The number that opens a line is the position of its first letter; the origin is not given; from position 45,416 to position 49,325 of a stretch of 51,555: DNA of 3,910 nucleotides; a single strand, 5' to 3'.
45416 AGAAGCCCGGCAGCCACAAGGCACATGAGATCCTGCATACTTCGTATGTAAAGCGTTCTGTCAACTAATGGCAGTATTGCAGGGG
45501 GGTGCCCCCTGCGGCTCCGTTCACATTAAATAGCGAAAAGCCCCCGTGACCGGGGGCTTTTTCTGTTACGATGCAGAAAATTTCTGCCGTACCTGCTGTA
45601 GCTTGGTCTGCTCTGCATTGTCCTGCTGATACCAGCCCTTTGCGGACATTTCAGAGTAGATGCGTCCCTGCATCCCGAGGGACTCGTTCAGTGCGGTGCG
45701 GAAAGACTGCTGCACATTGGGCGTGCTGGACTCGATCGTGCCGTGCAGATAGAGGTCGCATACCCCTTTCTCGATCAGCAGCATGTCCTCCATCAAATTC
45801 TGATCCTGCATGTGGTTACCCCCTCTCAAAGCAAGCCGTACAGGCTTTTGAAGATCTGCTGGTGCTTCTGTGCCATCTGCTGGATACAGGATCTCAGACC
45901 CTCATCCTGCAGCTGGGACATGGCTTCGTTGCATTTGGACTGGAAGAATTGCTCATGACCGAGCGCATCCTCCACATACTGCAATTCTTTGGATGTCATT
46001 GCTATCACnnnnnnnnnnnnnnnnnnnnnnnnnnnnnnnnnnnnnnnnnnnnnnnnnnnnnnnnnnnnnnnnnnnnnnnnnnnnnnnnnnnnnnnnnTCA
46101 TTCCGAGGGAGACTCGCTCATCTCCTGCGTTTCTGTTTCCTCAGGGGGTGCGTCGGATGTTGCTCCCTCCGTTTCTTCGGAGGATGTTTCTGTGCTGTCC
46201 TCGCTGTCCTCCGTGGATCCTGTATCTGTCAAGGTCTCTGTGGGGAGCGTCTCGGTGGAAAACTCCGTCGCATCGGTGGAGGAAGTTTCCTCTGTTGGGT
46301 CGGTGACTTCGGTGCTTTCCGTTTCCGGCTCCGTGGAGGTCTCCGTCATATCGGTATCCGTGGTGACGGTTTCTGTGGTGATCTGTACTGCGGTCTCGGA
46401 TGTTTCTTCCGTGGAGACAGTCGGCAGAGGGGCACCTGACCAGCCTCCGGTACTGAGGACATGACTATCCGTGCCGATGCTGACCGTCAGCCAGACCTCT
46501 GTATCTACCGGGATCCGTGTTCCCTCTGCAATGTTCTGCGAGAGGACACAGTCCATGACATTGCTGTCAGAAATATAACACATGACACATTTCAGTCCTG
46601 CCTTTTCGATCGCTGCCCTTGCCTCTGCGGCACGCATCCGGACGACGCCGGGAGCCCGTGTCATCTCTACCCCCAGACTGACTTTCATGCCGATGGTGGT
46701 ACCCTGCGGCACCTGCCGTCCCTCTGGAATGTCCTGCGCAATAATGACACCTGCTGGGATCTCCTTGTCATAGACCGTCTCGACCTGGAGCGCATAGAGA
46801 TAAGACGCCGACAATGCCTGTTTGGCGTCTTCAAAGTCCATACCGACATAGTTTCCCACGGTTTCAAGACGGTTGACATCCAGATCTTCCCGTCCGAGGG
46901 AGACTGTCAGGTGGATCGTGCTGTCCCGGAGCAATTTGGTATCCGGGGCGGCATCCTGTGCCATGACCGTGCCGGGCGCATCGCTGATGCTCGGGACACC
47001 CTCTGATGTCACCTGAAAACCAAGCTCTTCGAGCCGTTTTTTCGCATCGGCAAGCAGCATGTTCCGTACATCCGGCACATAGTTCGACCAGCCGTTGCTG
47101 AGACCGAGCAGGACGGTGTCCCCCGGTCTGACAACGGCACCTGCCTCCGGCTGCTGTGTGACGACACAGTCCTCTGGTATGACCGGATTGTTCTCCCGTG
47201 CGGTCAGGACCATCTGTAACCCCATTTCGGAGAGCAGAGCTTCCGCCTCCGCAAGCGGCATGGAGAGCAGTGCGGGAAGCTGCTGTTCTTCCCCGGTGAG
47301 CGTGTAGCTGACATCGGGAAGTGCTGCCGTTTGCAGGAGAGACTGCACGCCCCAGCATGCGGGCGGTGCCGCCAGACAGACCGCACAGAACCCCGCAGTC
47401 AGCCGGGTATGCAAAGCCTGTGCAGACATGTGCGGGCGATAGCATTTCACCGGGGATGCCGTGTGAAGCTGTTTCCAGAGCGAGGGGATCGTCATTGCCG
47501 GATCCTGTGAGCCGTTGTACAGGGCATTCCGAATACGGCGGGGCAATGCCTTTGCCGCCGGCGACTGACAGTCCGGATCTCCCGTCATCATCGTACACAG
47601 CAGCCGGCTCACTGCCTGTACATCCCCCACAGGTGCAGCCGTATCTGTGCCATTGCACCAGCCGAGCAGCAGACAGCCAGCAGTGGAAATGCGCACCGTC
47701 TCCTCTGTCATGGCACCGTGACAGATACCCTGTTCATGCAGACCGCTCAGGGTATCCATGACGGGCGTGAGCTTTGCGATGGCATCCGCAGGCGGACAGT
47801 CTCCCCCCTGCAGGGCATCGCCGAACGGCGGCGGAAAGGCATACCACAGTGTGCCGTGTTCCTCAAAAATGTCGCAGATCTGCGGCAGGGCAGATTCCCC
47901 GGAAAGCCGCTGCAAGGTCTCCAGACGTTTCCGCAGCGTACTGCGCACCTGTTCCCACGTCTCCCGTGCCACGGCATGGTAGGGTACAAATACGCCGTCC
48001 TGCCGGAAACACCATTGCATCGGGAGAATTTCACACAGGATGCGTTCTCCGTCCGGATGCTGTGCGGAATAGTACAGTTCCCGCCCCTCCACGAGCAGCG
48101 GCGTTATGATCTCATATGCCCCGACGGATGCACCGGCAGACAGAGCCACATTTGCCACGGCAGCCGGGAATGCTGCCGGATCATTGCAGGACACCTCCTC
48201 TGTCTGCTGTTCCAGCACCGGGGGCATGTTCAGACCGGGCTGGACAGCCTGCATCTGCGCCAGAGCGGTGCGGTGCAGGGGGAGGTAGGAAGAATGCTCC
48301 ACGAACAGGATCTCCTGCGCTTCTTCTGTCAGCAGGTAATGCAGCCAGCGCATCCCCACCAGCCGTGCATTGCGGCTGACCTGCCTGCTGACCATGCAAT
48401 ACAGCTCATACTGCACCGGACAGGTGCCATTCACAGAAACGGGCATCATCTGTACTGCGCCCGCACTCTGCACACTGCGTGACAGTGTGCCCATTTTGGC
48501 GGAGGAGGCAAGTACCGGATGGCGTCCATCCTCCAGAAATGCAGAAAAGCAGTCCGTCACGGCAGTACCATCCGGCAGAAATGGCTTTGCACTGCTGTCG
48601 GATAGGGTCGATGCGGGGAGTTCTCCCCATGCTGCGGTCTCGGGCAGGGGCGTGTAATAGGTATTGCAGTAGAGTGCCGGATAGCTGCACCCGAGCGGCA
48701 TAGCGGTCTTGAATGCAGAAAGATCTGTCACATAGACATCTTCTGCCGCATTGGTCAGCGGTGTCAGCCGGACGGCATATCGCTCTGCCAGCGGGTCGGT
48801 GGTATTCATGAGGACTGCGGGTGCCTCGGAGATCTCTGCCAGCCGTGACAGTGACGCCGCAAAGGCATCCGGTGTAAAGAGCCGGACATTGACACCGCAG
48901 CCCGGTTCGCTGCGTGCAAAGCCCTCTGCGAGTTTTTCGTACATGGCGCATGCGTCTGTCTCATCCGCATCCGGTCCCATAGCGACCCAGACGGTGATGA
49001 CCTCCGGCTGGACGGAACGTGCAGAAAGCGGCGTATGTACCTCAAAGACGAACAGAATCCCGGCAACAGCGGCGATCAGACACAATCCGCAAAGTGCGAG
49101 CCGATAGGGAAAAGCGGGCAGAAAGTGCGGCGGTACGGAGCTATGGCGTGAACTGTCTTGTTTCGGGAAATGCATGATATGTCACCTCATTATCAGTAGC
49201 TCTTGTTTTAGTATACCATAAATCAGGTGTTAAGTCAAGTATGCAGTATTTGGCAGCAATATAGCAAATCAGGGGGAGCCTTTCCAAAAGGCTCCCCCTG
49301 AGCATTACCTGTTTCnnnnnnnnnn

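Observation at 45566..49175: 1025-aa protein combining a solute-binding domain, a catalytically dead kinase domain and four PASTA repeats, directly upstream of spore-coat genes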

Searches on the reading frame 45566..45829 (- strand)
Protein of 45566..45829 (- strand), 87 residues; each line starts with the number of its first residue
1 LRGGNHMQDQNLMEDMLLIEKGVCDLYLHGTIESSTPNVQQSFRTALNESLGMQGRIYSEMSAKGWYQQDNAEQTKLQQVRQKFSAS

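Call 3: search_protein_families(library=pfam, proteins=[window:45566-45829:-], max_evalue=1)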
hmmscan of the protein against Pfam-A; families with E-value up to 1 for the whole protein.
window:45566-45829:- (87 aa): 1 family
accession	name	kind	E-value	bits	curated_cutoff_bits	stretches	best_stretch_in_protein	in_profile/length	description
PF07875.18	Coat_F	-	1.1e-17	64.4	25.7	1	8-68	1-61/63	Coat F domain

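Call 4: search_protein_families(library=ncbifam, proteins=[window:45566-45829:-], max_evalue=1)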
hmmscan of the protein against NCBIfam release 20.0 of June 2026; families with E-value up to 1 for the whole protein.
window:45566-45829:- (87 aa): 0 families

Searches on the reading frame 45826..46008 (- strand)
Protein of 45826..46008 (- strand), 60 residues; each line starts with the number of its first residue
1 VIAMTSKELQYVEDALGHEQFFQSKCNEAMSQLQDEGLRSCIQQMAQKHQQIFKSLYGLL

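Call 3: search_protein_families(library=pfam, proteins=[window:45826-46008:-], max_evalue=1)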
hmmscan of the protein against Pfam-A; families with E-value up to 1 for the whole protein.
window:45826-46008:- (60 aa): 2 families
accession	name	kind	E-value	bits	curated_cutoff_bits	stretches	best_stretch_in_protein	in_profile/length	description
PF07875.18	Coat_F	-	0.00088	19.9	25.7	1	11-57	5-51/63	Coat F domain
PF14271.11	DUF4359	-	0.0076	17.3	27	1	18-57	37-75/103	Domain of unknown function (DUF4359)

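Call 4: search_protein_families(library=ncbifam, proteins=[window:45826-46008:-], max_evalue=1)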
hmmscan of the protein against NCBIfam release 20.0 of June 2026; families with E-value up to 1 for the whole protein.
window:45826-46008:- (60 aa): 0 families

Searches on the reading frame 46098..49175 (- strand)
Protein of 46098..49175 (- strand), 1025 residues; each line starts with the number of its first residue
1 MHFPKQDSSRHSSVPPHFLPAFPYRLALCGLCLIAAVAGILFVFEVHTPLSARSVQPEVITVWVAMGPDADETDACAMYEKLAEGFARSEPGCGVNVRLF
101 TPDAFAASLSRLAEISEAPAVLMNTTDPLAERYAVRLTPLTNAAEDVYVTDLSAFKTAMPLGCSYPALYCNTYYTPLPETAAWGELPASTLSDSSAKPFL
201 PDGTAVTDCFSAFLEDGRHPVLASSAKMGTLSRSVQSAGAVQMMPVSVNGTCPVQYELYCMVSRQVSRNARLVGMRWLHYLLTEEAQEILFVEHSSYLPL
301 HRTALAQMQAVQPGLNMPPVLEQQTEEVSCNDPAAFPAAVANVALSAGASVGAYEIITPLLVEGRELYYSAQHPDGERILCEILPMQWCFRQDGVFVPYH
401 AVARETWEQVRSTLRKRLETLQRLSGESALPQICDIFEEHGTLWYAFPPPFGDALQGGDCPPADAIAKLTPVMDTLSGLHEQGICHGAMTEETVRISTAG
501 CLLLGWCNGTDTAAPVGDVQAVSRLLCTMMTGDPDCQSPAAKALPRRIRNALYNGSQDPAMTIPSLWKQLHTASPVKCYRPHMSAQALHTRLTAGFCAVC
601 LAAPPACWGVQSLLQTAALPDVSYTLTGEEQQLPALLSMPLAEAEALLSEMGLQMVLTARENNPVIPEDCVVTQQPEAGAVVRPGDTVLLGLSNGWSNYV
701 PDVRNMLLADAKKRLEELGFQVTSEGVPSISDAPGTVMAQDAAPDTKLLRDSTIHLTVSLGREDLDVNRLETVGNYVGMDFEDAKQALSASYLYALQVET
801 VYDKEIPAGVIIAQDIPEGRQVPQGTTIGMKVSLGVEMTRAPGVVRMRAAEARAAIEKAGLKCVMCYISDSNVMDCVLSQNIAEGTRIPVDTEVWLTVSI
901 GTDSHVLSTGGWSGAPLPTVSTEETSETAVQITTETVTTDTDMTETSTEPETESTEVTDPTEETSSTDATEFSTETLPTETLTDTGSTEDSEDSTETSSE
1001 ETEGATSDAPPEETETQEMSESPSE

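Call 3: search_protein_families(library=pfam, proteins=[window:46098-49175:-], max_evalue=1)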
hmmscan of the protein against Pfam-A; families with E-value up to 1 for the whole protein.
window:46098-49175:- (1025 aa): 2 families
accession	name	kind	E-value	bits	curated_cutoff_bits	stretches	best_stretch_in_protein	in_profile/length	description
PF03793.24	PASTA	-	8.7e-45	151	23.2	4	700-759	3-63/64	PASTA domain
PF21146.3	ICAM1_3_5_D2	-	0.12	13.3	27.5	1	313-348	1-37/90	ICAM-1/3/5, D2 domain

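Call 4: search_protein_families(library=ncbifam, proteins=[window:46098-49175:-], max_evalue=1)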
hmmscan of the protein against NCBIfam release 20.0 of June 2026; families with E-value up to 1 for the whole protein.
window:46098-49175:- (1025 aa): 1 family
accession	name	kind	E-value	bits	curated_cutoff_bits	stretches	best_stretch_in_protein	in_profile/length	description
NF033483.0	PknB_PASTA_kin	equivalog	1.8e-38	133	450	2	623-771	357-507/563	Stk1 family PASTA domain-containing Ser/Thr kinase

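Call 10: list_cluster_members(proteins=[window:46098-49175:-, P0016, P0003])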
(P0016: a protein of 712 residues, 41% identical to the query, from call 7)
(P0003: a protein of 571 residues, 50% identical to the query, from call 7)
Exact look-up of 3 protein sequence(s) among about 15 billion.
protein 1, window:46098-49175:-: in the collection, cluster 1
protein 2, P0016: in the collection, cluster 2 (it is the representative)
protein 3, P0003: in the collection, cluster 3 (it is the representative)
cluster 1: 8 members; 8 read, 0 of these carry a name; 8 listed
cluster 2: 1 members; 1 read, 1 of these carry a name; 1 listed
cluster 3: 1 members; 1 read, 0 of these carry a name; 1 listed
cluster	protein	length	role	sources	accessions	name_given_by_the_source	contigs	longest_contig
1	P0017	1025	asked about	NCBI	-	-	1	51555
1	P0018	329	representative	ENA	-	-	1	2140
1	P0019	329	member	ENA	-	-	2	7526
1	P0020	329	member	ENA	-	-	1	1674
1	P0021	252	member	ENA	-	-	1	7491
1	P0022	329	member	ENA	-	-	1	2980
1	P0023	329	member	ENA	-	-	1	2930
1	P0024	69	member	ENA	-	-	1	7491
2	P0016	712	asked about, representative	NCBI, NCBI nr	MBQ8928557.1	MAG: PASTA domain-containing protein, partial [Oscillospiraceae bacterium] | PASTA domain-containing protein [Oscillospiraceae bacterium]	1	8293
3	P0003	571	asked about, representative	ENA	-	-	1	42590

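Call 13: find_encoding_contigs(protein=P0019, flank=6000, max_places=6)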
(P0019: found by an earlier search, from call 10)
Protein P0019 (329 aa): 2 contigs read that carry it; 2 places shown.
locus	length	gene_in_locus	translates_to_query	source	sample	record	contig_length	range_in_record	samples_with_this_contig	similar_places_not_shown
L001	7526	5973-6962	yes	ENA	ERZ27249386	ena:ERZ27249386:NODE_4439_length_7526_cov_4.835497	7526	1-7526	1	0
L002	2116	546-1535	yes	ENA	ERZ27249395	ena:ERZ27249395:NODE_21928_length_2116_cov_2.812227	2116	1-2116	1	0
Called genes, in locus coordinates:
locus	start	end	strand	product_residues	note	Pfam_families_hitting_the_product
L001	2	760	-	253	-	?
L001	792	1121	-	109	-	-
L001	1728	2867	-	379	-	PF02687:FtsX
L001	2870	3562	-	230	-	PF00005:ABC_tran, PF02463:SMC_N, PF13304:AAA_21 (faint)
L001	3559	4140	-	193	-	PF13305:TetR_C_33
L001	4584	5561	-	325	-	PF13306:LRR_5, PF00404:Dockerin_1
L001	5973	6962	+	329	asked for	-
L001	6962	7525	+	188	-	?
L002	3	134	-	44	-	?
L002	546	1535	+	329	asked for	-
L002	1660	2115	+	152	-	?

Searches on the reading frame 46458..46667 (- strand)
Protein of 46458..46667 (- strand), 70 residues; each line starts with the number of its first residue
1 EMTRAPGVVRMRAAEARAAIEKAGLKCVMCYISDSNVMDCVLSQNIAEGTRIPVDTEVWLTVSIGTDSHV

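Call 66: search_protein_families(library=pfam, proteins=[window:46458-46667:-], max_evalue=0.01)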
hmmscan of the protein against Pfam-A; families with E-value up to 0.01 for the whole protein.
seq(70 aa): 1 family
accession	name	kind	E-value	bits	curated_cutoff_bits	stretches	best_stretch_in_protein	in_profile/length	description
PF03793.24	PASTA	-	1.5e-08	34.9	23.2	1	5-63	3-63/64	PASTA domain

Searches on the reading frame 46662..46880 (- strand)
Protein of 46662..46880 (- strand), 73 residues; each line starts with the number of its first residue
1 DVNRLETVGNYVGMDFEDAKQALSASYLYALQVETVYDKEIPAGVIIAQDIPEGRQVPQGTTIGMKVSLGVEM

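Call 66: search_protein_families(library=pfam, proteins=[window:46662-46880:-], max_evalue=0.01)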
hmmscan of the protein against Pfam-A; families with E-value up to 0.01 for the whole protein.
seq(73 aa): 1 family
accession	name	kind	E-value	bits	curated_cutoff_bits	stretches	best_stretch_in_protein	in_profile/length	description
PF03793.24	PASTA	-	2.3e-12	47.1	23.2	1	7-68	2-63/64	PASTA domain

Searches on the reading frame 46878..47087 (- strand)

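Call 66: search_protein_families(library=pfam, proteins=[window:46878-47087:-], max_evalue=0.01)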
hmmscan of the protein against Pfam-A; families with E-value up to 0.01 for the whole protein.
seq(70 aa): 1 family
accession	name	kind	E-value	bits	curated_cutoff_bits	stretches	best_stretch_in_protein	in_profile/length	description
PF03793.24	PASTA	-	1.6e-14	54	23.2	1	4-63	3-63/64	PASTA domain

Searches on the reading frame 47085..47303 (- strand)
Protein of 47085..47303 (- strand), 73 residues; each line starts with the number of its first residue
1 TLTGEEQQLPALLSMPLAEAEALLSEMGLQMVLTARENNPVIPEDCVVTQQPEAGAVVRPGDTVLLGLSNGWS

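Call 66: search_protein_families(library=pfam, proteins=[window:47085-47303:-], max_evalue=0.01)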
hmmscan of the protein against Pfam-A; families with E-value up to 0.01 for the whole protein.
seq(73 aa): 1 family
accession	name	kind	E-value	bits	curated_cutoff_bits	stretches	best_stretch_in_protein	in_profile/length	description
PF03793.24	PASTA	-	1.2e-09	38.4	23.2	1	8-69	2-63/64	PASTA domain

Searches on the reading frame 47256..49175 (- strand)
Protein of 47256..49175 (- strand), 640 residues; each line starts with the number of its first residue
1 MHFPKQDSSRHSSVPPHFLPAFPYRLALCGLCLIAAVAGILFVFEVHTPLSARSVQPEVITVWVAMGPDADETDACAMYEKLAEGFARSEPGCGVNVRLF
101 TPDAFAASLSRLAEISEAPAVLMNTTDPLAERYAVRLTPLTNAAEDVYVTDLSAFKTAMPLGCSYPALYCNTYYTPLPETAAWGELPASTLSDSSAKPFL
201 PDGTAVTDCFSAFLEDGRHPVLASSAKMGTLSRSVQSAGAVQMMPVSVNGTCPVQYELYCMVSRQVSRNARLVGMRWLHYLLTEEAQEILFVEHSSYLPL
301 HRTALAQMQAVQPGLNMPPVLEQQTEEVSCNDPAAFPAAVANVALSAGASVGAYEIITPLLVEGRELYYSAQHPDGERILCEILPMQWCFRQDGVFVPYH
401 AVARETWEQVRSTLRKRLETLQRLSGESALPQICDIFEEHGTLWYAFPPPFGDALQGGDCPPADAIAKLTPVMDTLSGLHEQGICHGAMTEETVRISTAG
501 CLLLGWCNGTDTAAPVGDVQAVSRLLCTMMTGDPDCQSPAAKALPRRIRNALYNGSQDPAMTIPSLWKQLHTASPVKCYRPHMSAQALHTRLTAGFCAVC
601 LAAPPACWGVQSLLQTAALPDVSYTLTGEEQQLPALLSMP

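Call 5: search_solved_structures(query=window:47256-49175:-, max_evalue=10, show_alignments=3)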
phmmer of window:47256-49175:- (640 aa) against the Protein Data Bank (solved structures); distinct sequences matched with E-value up to 10: 0.

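Call 7: find_homologous_proteins(query=window:47316-49175:-, max_evalue=0.001)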
Query window:47316-49175:- (620 aa): 16 proteins with E <= 0.001 among 8000 candidates.
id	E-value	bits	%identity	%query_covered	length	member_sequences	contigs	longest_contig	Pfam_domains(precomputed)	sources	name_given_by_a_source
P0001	1.1e-82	297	47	47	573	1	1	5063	-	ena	-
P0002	4.3e-80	288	48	47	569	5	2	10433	-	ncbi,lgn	-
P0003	5.7e-80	288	50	45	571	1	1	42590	-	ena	-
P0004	6.9e-80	288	47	47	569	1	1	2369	-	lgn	-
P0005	2.0e-78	283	48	45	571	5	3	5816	-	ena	-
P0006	4.2e-77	278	48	48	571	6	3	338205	-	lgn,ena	-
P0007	5.9e-77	278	47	47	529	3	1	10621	-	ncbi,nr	ncbi:MAG: hypothetical protein II916_04810, partial [Oscillospiraceae bacterium]|nr:hypothetical pro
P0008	1.3e-76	277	47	47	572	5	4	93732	-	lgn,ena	-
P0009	1.9e-76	276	47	45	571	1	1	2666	-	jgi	jgi:hypothetical protein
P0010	1.2e-75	274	46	47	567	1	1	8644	-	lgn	-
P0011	2.1e-75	273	46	49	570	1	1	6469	-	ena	-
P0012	1.5e-74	270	46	45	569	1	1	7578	-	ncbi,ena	-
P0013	1.7e-74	270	45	49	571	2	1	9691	-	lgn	-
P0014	7.3e-72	261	47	43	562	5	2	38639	-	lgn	-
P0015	1.3e-69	254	42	45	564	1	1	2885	-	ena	-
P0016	3.6e-52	196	41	41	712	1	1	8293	PF03793.25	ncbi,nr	ncbi:MAG: PASTA domain-containing protein, partial [Oscillospiraceae bacterium]|nr:PASTA domain-cont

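Call 31: find_encoding_contigs(protein=P0016, flank=8000, max_places=3)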
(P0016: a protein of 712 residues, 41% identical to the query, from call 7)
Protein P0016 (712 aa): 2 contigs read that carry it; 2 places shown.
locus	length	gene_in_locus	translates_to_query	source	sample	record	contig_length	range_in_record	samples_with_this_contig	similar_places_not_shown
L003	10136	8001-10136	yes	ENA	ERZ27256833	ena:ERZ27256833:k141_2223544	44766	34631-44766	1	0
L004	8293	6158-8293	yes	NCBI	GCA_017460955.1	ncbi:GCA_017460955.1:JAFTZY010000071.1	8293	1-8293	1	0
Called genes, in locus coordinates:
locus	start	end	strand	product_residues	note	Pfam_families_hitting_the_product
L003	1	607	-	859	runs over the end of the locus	PF14587:Glyco_hydr_30_2, PF00754:F5_F8_type_C, PF22633:F5_F8_type_C_2 (weak), PF00754:F5_F8_type_C, PF22633:F5_F8_type_C_2, PF00404:Dockerin_1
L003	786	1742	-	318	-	PF00404:Dockerin_1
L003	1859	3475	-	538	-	PF08757:CotH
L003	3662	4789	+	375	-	PF14199:DUF4317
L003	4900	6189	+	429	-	PF01555:N6_N4_Mtase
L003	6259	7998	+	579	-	-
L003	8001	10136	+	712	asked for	PF03793:PASTA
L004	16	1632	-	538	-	PF08757:CotH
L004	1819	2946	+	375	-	PF14199:DUF4317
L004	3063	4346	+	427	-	PF01555:N6_N4_Mtase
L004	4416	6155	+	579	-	-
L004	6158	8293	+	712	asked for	PF03793:PASTA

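Call 32: find_encoding_contigs(protein=P0003, flank=8000, max_places=3)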
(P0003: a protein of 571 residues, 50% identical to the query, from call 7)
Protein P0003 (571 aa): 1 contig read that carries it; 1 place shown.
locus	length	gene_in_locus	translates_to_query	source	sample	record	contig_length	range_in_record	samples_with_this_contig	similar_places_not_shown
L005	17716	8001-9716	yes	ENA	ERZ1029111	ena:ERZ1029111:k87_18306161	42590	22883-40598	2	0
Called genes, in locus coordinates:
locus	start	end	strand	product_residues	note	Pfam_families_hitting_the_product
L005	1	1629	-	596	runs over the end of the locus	PF21211:FkbH_N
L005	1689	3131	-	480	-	PF14286:DHHW, PF16822:ALGX (weak)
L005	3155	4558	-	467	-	PF03062:MBOAT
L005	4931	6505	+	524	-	PF00005:ABC_tran, PF02463:SMC_N (faint), PF13555:AAA_29 (faint), PF13304:AAA_21 (faint), PF12848:ABC_tran_Xtn, PF00005:ABC_tran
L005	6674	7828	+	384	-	PF13306:LRR_5, PF00404:Dockerin_1 (weak)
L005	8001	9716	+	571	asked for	-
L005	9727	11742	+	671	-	PF03793:PASTA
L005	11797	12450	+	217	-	PF00702:Hydrolase, PF12710:HAD, PF13419:HAD_2, PF13242:Hydrolase_like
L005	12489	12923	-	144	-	PF22381:Staph_reg_Sar_Rot, PF01047:MarR, PF12802:MarR_2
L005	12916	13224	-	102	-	PF00085:Thioredoxin, PF13098:Thioredoxin_2 (weak)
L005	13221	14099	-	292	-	PF00890:FAD_binding_2 (faint), PF01134:GIDA (faint), PF07992:Pyr_redox_2, PF13738:Pyr_redox_3 (weak), PF07992:Pyr_redox_2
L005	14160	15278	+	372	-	PF00291:PALP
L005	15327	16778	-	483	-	PF02610:AraA_N, PF24856:AraA_central, PF11762:Arabinose_Iso_C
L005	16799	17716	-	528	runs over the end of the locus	PF00370:FGGY_N, PF02782:FGGY_C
